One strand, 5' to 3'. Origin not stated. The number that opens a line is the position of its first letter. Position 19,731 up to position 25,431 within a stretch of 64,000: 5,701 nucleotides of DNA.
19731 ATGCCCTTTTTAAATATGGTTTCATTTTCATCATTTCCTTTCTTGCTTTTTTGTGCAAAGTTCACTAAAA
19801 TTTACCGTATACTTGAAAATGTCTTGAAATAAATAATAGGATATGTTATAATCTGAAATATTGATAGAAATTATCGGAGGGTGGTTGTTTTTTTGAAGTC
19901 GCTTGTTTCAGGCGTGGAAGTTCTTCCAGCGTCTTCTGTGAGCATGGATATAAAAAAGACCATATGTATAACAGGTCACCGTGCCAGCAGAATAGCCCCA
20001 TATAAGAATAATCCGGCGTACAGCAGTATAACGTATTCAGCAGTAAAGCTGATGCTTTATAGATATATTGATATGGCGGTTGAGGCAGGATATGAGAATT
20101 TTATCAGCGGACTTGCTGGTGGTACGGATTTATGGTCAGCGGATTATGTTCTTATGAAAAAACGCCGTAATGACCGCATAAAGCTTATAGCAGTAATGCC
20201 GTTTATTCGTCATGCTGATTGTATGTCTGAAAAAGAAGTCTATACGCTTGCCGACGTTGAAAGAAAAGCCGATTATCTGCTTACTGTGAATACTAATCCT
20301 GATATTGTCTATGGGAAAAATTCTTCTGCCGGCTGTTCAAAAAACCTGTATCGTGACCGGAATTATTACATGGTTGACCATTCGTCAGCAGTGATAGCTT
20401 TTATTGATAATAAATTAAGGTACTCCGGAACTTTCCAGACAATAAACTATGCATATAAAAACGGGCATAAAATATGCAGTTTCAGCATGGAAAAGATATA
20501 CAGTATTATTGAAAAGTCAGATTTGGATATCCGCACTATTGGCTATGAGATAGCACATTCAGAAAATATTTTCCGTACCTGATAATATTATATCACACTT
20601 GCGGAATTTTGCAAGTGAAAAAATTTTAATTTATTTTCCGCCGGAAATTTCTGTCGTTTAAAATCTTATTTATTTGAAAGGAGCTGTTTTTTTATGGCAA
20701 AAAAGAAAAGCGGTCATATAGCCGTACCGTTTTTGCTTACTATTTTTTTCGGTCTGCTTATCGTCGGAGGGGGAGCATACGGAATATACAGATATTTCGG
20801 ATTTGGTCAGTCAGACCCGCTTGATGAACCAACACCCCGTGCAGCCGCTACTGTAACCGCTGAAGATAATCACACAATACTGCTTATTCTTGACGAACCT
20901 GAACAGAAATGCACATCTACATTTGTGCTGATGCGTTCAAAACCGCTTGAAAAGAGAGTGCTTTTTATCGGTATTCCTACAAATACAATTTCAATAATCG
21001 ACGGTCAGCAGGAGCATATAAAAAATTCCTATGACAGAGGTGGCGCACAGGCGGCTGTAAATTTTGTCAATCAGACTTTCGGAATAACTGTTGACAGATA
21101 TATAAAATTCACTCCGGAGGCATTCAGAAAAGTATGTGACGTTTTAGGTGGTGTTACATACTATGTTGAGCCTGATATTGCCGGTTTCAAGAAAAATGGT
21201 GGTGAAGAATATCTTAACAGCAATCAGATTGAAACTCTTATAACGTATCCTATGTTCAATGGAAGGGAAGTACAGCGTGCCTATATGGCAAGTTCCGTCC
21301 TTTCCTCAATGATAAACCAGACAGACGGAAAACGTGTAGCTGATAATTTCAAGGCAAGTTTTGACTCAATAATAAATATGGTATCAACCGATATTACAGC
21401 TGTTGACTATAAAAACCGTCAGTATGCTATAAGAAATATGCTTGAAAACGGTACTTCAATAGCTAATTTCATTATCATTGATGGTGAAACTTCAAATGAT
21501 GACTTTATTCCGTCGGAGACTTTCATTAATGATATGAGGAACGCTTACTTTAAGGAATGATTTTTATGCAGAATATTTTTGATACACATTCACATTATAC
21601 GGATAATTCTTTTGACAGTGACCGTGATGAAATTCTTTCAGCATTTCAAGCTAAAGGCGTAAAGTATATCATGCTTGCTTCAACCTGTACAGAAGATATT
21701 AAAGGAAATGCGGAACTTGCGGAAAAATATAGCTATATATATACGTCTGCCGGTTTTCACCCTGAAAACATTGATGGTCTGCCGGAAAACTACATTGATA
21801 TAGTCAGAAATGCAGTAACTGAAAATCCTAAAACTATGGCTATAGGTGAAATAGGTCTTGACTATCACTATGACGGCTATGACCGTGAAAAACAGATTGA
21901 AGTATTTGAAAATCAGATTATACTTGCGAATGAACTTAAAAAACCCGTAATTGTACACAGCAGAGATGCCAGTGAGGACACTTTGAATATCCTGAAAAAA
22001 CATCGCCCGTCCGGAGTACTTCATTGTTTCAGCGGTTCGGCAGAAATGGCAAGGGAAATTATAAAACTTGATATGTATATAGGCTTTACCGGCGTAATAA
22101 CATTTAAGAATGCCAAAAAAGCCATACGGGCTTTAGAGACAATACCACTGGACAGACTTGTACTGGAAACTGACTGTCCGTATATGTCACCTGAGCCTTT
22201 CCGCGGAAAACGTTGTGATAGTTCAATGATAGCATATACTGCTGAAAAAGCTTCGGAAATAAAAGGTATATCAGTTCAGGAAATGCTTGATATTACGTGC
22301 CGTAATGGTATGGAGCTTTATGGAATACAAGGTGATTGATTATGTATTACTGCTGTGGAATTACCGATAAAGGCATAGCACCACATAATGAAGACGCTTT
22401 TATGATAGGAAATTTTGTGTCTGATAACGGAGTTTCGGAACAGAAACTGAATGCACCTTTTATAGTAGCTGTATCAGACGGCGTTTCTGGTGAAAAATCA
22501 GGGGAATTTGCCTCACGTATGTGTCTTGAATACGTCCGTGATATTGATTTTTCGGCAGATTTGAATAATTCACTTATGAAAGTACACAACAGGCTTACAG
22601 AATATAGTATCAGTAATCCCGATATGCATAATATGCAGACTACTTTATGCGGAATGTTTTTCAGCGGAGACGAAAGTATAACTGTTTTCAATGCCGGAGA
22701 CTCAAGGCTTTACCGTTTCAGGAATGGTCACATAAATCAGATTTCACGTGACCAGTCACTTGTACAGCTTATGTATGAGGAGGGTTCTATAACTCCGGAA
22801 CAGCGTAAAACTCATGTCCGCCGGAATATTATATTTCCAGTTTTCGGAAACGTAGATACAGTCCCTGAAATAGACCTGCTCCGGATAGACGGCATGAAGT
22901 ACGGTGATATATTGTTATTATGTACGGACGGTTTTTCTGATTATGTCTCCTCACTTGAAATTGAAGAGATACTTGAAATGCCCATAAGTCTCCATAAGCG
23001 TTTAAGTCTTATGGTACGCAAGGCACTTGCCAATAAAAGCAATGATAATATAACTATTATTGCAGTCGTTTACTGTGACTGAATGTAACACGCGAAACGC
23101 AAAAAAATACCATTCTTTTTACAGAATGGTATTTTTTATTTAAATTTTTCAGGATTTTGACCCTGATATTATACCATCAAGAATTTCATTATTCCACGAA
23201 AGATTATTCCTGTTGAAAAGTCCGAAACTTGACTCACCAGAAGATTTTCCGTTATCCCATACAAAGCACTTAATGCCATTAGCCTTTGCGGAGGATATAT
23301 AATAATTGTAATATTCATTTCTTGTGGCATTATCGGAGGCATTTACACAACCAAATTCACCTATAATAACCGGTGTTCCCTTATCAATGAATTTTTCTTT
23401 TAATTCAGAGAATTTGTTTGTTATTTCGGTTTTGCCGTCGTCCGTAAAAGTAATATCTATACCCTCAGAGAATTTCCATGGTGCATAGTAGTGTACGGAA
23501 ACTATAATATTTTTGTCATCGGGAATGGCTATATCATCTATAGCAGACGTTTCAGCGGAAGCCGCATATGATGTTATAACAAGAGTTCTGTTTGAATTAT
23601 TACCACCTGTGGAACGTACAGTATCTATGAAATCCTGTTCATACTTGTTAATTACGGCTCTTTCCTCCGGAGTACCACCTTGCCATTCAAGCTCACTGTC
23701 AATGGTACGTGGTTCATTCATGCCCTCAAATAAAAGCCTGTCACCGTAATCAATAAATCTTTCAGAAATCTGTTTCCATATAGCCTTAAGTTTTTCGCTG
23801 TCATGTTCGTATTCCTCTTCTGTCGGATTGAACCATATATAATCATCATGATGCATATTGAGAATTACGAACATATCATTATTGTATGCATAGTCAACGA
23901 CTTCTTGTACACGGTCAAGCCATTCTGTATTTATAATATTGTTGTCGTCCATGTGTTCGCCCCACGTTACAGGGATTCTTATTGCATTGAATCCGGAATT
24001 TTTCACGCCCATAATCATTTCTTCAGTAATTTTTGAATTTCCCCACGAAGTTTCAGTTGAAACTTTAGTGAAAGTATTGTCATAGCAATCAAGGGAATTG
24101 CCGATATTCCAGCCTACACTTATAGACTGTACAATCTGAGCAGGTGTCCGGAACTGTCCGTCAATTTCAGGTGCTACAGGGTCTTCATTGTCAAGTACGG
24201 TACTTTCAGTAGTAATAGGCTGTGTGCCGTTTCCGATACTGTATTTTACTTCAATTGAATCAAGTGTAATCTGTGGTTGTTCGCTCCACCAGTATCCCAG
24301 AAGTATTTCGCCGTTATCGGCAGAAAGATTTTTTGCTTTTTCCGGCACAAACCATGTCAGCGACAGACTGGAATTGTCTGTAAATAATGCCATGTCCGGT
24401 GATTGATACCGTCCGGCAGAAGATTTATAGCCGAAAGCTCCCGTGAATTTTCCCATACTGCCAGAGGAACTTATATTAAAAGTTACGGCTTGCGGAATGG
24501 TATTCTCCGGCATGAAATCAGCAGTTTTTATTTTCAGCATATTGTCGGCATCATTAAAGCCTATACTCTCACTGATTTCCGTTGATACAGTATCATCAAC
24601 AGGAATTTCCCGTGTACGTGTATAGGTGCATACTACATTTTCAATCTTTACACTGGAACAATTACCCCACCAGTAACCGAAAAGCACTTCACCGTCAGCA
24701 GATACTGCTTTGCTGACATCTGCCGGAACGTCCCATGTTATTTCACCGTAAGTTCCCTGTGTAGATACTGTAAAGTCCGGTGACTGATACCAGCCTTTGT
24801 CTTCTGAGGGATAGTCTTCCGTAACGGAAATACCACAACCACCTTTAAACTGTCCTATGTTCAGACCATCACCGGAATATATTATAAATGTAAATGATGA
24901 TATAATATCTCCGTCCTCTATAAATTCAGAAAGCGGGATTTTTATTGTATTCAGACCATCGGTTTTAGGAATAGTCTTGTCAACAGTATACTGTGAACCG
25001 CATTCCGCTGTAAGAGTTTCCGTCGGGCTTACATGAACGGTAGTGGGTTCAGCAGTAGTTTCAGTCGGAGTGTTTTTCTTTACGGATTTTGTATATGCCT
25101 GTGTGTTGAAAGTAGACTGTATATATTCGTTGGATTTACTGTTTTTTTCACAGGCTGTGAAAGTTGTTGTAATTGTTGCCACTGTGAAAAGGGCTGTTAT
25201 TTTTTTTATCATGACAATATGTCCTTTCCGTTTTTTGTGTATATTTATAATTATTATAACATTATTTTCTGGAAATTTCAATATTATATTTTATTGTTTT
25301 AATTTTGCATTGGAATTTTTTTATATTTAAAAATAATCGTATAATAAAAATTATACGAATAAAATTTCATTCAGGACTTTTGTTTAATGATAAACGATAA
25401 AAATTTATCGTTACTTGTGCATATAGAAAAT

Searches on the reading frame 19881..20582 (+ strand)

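Call 75: search_protein_families(library=pfam, proteins=[window:19881-20582:+], max_evalue=0.001)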
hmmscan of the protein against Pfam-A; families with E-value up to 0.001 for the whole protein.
window:19881-20582:+ (233 aa): 1 family
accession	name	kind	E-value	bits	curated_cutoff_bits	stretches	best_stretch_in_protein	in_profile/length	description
PF06908.16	YpsA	-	8.9e-14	52.3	27.7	1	28-183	1-142/168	YspA SLOG family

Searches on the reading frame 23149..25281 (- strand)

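Call 75: search_protein_families(library=pfam, proteins=[window:23149-25281:-], max_evalue=0.001)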
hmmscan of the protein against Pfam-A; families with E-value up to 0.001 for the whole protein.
window:23149-25281:- (710 aa): 2 families
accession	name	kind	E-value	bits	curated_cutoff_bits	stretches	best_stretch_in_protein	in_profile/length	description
PF00150.24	Cellulase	-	1.8e-67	228.2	23.5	1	407-680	11-271/272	Cellulase (glycosyl hydrolase family 5)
PF18522.7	DUF5620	-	1.6e-49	167.7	25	2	108-219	2-120/120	Domain of unknown function (DUF5620)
